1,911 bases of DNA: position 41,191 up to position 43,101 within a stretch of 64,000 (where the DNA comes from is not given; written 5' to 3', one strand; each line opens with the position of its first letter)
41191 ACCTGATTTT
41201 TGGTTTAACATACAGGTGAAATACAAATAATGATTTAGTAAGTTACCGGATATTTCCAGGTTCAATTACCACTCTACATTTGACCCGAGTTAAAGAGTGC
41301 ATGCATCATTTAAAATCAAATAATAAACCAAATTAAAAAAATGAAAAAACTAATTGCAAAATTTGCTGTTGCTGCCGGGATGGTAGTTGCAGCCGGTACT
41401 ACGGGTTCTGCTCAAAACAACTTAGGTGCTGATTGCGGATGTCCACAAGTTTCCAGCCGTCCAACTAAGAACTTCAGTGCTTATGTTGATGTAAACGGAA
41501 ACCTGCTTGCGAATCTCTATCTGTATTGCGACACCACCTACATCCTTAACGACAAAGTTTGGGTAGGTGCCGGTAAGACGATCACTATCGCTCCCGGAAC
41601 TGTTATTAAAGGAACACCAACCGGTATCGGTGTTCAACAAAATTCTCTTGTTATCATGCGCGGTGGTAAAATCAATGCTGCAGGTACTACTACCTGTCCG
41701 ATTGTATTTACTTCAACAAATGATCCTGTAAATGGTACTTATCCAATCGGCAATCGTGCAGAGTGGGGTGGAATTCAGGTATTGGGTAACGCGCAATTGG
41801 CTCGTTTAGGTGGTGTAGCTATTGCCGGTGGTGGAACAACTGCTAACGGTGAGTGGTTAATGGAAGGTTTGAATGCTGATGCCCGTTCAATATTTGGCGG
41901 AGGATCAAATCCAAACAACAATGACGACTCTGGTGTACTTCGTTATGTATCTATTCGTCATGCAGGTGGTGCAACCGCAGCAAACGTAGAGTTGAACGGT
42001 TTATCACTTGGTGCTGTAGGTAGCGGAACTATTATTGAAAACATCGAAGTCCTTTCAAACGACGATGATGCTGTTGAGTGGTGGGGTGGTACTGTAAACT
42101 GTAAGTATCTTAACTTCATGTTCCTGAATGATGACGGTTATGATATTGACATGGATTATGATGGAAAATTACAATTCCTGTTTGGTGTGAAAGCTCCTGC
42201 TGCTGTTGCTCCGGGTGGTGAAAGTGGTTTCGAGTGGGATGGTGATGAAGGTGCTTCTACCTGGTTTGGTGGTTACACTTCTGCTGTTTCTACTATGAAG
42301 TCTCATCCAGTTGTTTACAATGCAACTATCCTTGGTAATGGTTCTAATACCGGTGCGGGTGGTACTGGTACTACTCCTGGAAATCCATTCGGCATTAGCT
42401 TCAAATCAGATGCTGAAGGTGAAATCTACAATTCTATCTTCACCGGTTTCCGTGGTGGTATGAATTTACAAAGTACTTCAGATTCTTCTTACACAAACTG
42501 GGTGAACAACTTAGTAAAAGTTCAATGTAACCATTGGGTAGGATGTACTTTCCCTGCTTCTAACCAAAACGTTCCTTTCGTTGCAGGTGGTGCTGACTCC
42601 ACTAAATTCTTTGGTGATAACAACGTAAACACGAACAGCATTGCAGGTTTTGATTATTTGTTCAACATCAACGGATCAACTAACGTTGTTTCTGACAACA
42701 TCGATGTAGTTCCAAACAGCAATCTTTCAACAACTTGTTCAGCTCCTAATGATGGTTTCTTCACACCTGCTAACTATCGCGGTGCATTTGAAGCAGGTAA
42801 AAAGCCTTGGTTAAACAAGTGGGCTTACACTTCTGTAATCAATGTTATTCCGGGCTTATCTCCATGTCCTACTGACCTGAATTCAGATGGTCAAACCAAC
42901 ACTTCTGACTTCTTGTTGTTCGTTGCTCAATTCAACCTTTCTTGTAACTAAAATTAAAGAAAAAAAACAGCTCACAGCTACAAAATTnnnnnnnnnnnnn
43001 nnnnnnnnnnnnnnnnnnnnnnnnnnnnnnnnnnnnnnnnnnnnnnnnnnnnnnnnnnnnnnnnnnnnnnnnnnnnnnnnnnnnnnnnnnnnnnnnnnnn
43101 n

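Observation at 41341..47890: Cohesin-like and dockerin-like modules on T9SS-anchored proteins: possible cohesin-dockerin surface assembly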

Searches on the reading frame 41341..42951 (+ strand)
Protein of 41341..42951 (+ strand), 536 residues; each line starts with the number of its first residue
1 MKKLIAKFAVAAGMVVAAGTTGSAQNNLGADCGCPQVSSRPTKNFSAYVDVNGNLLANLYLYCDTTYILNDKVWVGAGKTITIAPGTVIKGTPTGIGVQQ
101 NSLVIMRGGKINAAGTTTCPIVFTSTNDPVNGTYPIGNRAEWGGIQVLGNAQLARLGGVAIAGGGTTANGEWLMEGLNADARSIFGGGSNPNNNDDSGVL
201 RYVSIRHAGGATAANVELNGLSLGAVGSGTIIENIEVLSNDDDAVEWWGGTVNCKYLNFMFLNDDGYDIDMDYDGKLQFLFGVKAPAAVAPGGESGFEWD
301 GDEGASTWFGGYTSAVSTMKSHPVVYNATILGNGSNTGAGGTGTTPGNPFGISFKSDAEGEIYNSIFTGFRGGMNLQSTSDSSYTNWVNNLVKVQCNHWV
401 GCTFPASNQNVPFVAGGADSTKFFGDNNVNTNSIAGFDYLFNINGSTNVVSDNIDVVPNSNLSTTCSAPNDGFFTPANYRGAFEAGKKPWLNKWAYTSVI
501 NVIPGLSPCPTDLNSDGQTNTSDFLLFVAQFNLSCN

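Call 3: search_protein_families(library=pfam, proteins=[window:41341-42951:+], max_evalue=1)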
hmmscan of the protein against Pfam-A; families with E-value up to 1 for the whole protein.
window:41341-42951:+ (536 aa): 0 families

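Call 4: search_protein_families(library=ncbifam, proteins=[window:41341-42951:+], max_evalue=1)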
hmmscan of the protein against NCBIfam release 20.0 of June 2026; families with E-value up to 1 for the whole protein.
window:41341-42951:+ (536 aa): 1 family
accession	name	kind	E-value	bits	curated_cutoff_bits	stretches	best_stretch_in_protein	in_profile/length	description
NF041540.1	dockerin_GC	domain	0.021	15.2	29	1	509-532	1-31/67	GC-type dockerin domain-anchored protein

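Call 17: find_homologous_proteins(query=window:41341-42951:+, max_evalue=0.00001)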
Query window:41341-42951:+ (536 aa): 2263 proteins with E <= 0.00001 among 8000 candidates; the best 120 are listed.
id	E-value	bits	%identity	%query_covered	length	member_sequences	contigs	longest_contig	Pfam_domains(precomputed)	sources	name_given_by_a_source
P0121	0.0e+0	1208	99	100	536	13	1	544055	PF28492.1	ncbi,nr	ncbi:MAG: hypothetical protein IPN36_18730 [Bacteroidetes bacterium]|nr:hypothetical protein [Bacter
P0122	0.0e+0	1124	92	100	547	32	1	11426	PF28492.1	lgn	-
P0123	0.0e+0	1048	85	100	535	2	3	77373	PF28492.1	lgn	-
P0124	5.5e-297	1004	83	99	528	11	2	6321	PF28492.1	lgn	-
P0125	3.4e-296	1002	81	100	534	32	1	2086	PF28492.1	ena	-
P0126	1.0e-291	987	81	100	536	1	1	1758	PF28492.1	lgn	-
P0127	6.7e-288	974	80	99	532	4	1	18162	PF28492.1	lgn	-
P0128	8.3e-267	905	76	100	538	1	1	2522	PF28492.1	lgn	-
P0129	7.1e-262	888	73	100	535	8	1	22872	PF28492.1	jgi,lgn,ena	jgi:hypothetical protein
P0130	6.0e-261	885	74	100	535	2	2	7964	PF28492.1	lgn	-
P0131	3.7e-251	853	71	100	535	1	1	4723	PF28492.1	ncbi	ncbi:MAG: hypothetical protein ACKOQY_01645 [Bacteroidota bacterium]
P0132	6.5e-248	842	70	100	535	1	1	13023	PF28492.1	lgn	-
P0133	1.1e-247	842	70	100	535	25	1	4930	PF28492.1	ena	-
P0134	4.0e-243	827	70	100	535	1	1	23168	PF28492.1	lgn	-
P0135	1.4e-237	808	68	100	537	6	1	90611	PF28492.1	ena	-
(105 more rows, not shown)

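Call 67: search_solved_structures(query=A7, max_evalue=1, show_alignments=2)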
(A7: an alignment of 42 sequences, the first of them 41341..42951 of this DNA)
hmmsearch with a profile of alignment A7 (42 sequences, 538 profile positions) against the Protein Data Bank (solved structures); distinct sequences matched with E-value up to 1: 4.
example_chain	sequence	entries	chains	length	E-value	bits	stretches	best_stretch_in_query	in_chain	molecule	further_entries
2y3n_B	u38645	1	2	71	0.025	16.5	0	512-536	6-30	CELLULOSOMAL FAMILY-48 PROCESSIVE GLYCOSIDE HYDROLASE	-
6kg9_A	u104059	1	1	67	0.35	12.7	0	503-534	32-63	And cellulose-binding endoglucanase family 9 CelL ortholog dockerin domain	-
6kgc_B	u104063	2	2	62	0.62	11.9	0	503-533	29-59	And cellulose-binding endoglucanase family 9 CelL ortholog dockerin domain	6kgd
6kge_D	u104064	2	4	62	0.66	11.8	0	503-533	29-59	And cellulose-binding endoglucanase family 9 CelL ortholog dockerin domain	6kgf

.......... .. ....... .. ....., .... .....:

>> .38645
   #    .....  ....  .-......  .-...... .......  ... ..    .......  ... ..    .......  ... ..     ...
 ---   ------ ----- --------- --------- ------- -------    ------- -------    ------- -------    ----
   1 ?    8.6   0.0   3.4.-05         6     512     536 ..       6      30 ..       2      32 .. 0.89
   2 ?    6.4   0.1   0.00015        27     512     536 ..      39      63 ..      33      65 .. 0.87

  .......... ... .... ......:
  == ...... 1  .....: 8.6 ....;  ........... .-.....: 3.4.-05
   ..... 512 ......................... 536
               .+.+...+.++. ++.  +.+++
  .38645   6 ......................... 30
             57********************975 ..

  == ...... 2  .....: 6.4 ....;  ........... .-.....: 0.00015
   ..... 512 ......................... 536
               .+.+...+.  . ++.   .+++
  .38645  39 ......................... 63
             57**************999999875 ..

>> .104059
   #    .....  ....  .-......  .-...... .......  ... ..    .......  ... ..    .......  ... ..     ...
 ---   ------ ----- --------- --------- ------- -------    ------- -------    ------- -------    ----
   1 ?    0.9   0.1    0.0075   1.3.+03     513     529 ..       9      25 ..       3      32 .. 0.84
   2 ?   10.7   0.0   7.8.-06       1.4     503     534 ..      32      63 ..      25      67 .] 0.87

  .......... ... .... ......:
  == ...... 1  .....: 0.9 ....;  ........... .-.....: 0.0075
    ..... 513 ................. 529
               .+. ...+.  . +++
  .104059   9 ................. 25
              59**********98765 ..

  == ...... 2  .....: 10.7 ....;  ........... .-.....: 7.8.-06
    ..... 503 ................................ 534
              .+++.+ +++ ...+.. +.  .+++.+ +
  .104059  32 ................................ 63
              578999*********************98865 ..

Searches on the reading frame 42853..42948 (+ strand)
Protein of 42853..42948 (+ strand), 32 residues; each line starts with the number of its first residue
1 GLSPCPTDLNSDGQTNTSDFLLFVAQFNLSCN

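Call 26: search_protein_families(library=pfam, proteins=[window:42853-42948:+], max_evalue=10)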
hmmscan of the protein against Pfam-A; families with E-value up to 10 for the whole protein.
seq(32 aa): 1 family
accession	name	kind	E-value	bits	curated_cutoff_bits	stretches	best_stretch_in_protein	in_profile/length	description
PF00404.24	Dockerin_1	-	0.035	14.7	22.9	1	8-23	3-18/57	Dockerin type I domain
